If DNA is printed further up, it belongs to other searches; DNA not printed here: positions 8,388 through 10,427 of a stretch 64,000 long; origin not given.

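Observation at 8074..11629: Minimal, atypically composed bacterial-microcompartment locus: BMC-H / AldDH / secreted VWA / zinc-ribbon anchor / BMC-H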

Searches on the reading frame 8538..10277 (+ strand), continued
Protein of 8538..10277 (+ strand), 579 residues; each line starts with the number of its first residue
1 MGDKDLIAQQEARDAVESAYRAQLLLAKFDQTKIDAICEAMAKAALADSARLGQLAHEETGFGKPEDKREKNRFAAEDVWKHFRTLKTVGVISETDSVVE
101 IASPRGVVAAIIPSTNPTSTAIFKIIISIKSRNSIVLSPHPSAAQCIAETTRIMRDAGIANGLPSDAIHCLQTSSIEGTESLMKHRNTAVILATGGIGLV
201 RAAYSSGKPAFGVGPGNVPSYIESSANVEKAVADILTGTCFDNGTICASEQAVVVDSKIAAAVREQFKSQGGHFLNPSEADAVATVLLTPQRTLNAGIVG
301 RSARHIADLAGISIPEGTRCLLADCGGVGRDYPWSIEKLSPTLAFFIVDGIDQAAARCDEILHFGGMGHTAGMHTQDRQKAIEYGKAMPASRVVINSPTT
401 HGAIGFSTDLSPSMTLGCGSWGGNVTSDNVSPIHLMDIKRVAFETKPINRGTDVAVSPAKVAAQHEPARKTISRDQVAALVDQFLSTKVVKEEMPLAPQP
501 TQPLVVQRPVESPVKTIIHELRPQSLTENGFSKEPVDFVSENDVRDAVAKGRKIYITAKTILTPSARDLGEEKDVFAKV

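Call 13: find_encoding_contigs(protein=P0056, flank=10000, max_places=2)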
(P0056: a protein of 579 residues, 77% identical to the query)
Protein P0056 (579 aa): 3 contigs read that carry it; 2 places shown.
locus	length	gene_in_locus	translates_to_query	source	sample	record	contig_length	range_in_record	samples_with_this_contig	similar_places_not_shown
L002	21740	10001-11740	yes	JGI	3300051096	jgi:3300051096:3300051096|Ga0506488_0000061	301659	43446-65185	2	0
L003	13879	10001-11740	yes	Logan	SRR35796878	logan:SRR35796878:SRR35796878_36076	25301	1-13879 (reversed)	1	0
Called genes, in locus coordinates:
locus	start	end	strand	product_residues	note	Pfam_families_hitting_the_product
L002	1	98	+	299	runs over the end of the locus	-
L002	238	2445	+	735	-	PF01966:HD, PF13328:HD_4, PF04607:RelA_SpoT, PF02824:TGS, PF19296:RelA_AH, PF28438:RelA_RIS, PF13291:ACT_4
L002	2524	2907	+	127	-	PF01042:Ribonuc_L-PSP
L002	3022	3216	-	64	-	PF00830:Ribosomal_L28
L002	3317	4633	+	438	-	PF13624:SurA_N_3, PF13623:SurA_N_2, PF09312:SurA_N (weak), PF13145:Rotamase_2 (weak), PF13616:Rotamase_3, PF00639:Rotamase (weak)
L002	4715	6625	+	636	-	PF00005:ABC_tran, PF02463:SMC_N (faint), PF13304:AAA_21 (faint), PF13604:AAA_30 (faint), PF12848:ABC_tran_Xtn, PF00005:ABC_tran, PF16326:ABC_tran_CTD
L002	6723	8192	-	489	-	PF00478:IMPDH, PF01070:FMN_dh (faint), PF00571:CBS, PF03060:NMO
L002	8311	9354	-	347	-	PF12844:HTH_19, PF13413:HTH_25, PF13560:HTH_31 (weak)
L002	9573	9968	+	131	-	PF00936:BMC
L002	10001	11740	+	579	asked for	PF00171:Aldedh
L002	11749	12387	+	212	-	PF00092:VWA, PF13519:VWA_2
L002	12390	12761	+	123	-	PF13240:Zn_Ribbon_1 (weak)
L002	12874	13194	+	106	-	PF00936:BMC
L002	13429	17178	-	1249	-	PF17803:Cadherin_4, PF17892:Cadherin_5, PF17963:Big_9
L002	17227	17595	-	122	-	PF00072:Response_reg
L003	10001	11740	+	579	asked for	PF00171:Aldedh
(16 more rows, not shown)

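Call 14: find_encoding_contigs(protein=P0104, flank=10000, max_places=2)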
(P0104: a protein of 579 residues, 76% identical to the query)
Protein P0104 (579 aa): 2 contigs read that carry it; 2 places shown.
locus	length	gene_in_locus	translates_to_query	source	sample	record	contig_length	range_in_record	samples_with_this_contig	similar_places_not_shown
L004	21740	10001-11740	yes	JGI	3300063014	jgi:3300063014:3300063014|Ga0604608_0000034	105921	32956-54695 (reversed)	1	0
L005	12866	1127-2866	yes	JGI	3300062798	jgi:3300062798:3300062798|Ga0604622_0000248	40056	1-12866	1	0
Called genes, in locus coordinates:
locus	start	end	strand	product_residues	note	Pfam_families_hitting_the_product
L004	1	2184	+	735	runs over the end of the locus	PF01966:HD, PF13328:HD_4, PF04607:RelA_SpoT, PF02824:TGS, PF19296:RelA_AH, PF28438:RelA_RIS, PF13291:ACT_4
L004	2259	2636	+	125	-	PF01042:Ribonuc_L-PSP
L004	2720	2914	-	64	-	PF00830:Ribosomal_L28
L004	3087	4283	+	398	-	PF13623:SurA_N_2, PF13624:SurA_N_3, PF09312:SurA_N, PF13145:Rotamase_2 (weak), PF13616:Rotamase_3, PF00639:Rotamase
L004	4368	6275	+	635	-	PF00005:ABC_tran, PF02463:SMC_N (faint), PF00006:ATP-synt_ab (faint), PF13304:AAA_21 (faint), PF13401:AAA_22 (faint), PF12848:ABC_tran_Xtn, PF00005:ABC_tran, PF16326:ABC_tran_CTD (weak)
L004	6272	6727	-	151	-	-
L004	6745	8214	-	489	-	PF00478:IMPDH, PF00571:CBS, PF03060:NMO (weak), PF01070:FMN_dh (weak)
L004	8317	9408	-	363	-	PF12844:HTH_19, PF13560:HTH_31 (weak), PF13413:HTH_25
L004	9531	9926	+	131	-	PF00936:BMC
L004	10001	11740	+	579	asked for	PF00171:Aldedh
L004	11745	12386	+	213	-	PF00092:VWA, PF13519:VWA_2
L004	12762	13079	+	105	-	PF00936:BMC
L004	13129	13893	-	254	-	PF13489:Methyltransf_23, PF02353:CMAS (weak), PF06325:PrmA (weak), PF13847:Methyltransf_31, PF08241:Methyltransf_11, PF08242:Methyltransf_12, PF13649:Methyltransf_25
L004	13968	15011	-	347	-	PF00092:VWA, PF13519:VWA_2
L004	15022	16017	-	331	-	PF00092:VWA, PF13519:VWA_2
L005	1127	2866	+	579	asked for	PF00171:Aldedh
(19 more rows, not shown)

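Call 15: find_encoding_contigs(protein=P0045, flank=10000, max_places=2)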
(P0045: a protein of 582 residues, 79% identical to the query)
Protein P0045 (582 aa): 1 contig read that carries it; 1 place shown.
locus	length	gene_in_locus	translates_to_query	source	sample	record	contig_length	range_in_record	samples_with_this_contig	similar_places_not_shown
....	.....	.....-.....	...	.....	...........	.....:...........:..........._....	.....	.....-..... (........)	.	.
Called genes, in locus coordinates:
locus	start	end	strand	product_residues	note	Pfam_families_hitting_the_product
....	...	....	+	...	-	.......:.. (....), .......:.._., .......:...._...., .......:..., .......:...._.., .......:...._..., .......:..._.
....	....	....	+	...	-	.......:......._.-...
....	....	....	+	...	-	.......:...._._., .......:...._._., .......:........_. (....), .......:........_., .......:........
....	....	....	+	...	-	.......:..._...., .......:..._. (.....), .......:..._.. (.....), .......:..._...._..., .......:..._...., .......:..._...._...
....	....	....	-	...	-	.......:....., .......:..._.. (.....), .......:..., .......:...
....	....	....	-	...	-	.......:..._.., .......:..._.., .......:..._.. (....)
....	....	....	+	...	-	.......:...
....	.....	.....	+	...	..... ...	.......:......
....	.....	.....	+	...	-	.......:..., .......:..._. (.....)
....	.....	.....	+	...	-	-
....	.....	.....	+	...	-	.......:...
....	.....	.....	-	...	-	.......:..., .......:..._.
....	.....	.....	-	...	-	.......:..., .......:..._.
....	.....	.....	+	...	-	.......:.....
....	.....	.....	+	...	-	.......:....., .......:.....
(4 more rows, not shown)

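Call 65: find_encoding_contigs(protein=P0523, flank=10000, max_places=3)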
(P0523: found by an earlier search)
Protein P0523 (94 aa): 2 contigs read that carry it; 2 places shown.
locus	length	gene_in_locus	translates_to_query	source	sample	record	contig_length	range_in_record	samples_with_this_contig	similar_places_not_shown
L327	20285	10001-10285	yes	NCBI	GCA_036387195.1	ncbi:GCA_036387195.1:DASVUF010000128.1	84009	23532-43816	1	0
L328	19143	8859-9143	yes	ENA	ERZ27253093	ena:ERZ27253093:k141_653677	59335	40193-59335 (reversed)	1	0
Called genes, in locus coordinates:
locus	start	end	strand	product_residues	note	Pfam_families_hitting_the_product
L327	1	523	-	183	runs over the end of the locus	PF13527:Acetyltransf_9 (faint), PF00583:Acetyltransf_1, PF13673:Acetyltransf_10, PF13508:Acetyltransf_7, PF08445:FR47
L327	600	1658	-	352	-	PF02547:Queuosine_synth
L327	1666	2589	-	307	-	PF03631:Virul_fac_BrkB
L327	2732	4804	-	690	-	-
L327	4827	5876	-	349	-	PF06068:TIP49 (weak), PF05496:RuvB_N, PF00004:AAA, PF07728:AAA_5 (faint), PF17864:AAA_lid_4, PF05491:WHD_RuvB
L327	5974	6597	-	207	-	PF01330:RuvA_N, PF00633:HHH (faint), PF14520:HHH_5, PF21176:RecR_HhH (faint), PF07499:RuvA_C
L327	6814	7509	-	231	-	-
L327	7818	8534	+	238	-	PF06971:Put_DNA-bind_N, PF02629:CoA_binding, PF01408:GFO_IDH_MocA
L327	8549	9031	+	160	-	-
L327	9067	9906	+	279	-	PF00596:Aldolase_II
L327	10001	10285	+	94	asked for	PF00936:BMC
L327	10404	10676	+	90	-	PF03319:EutN_CcmL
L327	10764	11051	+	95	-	PF03319:EutN_CcmL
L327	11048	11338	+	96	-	PF03319:EutN_CcmL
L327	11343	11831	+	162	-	-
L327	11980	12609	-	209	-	PF04011:LemA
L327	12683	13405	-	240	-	-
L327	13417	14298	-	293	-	PF04536:TPM_phosphatase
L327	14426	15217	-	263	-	PF02535:Zip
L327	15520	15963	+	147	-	PF02381:MraZ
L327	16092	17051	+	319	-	PF01795:Methyltransf_5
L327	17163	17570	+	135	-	-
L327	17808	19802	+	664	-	PF03717:PBP_dimer, PF21922:PBP_dimer_2 (faint), PF00905:Transpeptidase, PF03793:PASTA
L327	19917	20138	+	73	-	-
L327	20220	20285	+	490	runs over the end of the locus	PF08245:Mur_ligase_M, PF02875:Mur_ligase_C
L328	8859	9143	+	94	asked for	PF00936:BMC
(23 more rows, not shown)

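Call 66: find_encoding_contigs(protein=P0514, flank=10000, max_places=6)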
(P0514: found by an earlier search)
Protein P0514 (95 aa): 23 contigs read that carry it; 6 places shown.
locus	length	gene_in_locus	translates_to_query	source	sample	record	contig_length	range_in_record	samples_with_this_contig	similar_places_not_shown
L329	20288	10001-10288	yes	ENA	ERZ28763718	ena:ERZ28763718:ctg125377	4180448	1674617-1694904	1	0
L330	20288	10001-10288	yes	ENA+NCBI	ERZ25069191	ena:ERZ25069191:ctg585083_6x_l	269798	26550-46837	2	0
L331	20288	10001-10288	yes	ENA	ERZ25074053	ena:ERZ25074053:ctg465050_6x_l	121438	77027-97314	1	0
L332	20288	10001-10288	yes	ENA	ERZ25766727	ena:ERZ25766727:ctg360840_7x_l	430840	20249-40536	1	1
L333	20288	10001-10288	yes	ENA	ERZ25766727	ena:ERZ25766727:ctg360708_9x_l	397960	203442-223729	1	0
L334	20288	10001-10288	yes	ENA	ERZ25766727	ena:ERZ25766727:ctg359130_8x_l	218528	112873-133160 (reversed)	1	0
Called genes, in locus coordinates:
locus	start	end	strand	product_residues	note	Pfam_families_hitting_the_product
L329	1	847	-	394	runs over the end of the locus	PF01966:HD, PF13286:HD_assoc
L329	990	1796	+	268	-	PF09976:TPR_21, PF07719:TPR_2 (faint), PF13428:TPR_14 (faint), PF13174:TPR_6 (faint), PF13181:TPR_8 (faint), PF13374:TPR_10 (faint), PF13424:TPR_12 (weak), PF13432:TPR_16 (weak), +2 more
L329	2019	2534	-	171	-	PF00156:Pribosyltran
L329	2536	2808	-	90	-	PF00708:Acylphosphatase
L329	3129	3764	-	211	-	PF09335:VTT_dom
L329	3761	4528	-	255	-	PF01975:SurE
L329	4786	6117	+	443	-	PF05598:DUF772, PF01609:DDE_Tnp_1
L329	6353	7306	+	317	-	PF03783:CsgG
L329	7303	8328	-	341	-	PF01078:Mg_chelatase (faint), PF05496:RuvB_N, PF00004:AAA, PF07728:AAA_5, PF17864:AAA_lid_4, PF05491:WHD_RuvB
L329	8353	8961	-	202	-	PF01330:RuvA_N, PF00633:HHH (faint), PF14520:HHH_5, PF07499:RuvA_C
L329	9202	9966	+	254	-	PF00596:Aldolase_II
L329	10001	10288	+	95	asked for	PF00936:BMC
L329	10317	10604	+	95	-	PF03319:EutN_CcmL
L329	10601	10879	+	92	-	PF03319:EutN_CcmL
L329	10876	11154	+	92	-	PF03319:EutN_CcmL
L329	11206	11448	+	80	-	PF02700:PurS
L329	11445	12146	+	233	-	PF13507:GATase_5, PF01965:DJ-1_PfpI, PF07685:GATase_3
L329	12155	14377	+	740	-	PF18072:FGAR-AT_linker, PF00586:AIRS, PF02769:AIRS_C, PF00586:AIRS, PF02769:AIRS_C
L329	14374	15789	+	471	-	PF13230:GATase_4 (weak), PF13522:GATase_6, PF13537:GATase_7, PF00156:Pribosyltran (weak)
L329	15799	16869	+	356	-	PF00586:AIRS, PF02769:AIRS_C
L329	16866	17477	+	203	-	PF00551:Formyl_trans_N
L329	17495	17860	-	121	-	PF00376:MerR, PF13411:MerR_1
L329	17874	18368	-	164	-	PF00216:Bac_DNA_binding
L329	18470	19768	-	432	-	PF00071:Ras (faint), PF00350:Dynamin_N (faint), PF01926:MMR_HSR1, PF02421:FeoB_N, PF00009:GTP_EFTU, PF01926:MMR_HSR1, PF02421:FeoB_N, PF14714:KH_dom-like, +2 more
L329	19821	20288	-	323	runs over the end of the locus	PF00070:Pyr_redox (faint), PF00890:FAD_binding_2 (weak), PF01266:DAO (faint), PF03486:HI0933_like (faint), PF07992:Pyr_redox_2, PF13738:Pyr_redox_3, PF13434:Lys_Orn_oxgnase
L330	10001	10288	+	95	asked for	PF00936:BMC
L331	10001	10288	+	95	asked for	PF00936:BMC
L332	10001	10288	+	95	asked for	PF00936:BMC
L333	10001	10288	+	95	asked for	PF00936:BMC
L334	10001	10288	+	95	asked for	PF00936:BMC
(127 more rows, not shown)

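Call 70: find_encoding_contigs(protein=P0514, flank=300, max_places=10)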
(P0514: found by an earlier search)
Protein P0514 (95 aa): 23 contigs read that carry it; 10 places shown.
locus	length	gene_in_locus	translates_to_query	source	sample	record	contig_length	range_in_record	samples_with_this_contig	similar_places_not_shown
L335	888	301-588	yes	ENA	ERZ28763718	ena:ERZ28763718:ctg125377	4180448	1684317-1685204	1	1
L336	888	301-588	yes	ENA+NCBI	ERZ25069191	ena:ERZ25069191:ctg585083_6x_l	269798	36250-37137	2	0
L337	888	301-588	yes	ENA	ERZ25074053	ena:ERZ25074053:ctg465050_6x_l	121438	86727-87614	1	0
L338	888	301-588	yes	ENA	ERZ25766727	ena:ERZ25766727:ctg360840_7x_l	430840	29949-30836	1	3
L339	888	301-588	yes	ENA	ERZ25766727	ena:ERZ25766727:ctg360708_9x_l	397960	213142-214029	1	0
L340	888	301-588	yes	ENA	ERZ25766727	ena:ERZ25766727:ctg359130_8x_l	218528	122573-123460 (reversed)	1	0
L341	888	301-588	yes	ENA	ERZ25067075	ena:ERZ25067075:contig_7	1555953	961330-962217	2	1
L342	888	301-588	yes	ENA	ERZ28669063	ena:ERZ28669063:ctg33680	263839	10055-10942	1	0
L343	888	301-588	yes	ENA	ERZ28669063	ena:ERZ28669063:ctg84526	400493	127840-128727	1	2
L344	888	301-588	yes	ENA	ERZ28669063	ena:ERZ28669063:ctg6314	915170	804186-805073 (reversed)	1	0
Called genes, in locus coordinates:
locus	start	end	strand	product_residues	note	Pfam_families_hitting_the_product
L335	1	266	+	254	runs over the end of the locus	PF00596:Aldolase_II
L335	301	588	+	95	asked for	PF00936:BMC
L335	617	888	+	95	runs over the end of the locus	PF03319:EutN_CcmL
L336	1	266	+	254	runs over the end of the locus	PF00596:Aldolase_II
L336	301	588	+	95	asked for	PF00936:BMC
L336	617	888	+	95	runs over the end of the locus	PF03319:EutN_CcmL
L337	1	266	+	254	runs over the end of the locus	PF00596:Aldolase_II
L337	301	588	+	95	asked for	PF00936:BMC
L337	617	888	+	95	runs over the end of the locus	PF03319:EutN_CcmL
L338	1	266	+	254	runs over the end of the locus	PF00596:Aldolase_II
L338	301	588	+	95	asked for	PF00936:BMC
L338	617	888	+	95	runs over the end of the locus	PF03319:EutN_CcmL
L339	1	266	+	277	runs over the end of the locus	PF00596:Aldolase_II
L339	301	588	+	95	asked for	PF00936:BMC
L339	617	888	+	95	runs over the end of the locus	PF03319:EutN_CcmL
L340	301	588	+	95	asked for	PF00936:BMC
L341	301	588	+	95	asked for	PF00936:BMC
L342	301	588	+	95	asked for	PF00936:BMC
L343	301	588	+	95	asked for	PF00936:BMC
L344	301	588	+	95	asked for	PF00936:BMC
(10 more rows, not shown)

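Call 71: find_encoding_contigs(protein=P0529, flank=1500, max_places=10)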
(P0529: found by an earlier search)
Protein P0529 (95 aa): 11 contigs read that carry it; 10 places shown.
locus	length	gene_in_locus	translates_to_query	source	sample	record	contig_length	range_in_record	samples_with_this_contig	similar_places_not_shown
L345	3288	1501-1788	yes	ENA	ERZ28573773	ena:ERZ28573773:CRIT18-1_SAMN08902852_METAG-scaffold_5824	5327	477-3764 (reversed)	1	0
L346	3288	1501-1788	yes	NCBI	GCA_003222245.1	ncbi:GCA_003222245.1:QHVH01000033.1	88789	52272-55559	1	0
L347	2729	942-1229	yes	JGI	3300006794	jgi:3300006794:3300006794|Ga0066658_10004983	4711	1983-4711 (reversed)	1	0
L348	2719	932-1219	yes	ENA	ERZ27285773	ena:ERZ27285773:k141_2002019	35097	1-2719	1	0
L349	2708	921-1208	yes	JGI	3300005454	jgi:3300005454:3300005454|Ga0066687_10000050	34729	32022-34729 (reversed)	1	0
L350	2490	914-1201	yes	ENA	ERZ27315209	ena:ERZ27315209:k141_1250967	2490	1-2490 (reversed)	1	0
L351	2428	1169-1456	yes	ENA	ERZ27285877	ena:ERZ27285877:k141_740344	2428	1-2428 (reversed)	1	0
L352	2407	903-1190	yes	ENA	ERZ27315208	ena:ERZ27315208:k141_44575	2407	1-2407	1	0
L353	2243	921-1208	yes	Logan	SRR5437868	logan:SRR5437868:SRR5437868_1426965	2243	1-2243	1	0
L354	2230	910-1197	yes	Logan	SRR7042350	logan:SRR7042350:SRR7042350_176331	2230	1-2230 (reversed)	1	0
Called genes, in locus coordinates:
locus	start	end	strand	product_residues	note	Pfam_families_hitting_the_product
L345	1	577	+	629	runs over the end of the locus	PF02129:Peptidase_S15, PF08530:PepX_C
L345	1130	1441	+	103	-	-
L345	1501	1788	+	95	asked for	PF00936:BMC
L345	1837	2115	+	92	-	PF03319:EutN_CcmL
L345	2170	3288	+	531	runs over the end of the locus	?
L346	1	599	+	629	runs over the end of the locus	PF02129:Peptidase_S15, PF00326:Peptidase_S9 (faint), PF08530:PepX_C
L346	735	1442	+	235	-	PF00596:Aldolase_II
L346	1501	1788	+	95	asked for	PF00936:BMC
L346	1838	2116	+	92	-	PF03319:EutN_CcmL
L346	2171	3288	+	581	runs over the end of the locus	PF00795:CN_hydrolase, PF02540:NAD_synthase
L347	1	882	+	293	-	?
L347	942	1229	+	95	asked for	PF00936:BMC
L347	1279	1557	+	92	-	PF03319:EutN_CcmL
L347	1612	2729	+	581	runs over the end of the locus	PF00795:CN_hydrolase, PF02540:NAD_synthase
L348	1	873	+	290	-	?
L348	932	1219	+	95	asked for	PF00936:BMC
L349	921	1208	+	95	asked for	PF00936:BMC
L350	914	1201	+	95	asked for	PF00936:BMC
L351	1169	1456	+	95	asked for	PF00936:BMC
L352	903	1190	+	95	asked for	PF00936:BMC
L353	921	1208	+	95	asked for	PF00936:BMC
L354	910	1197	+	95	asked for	PF00936:BMC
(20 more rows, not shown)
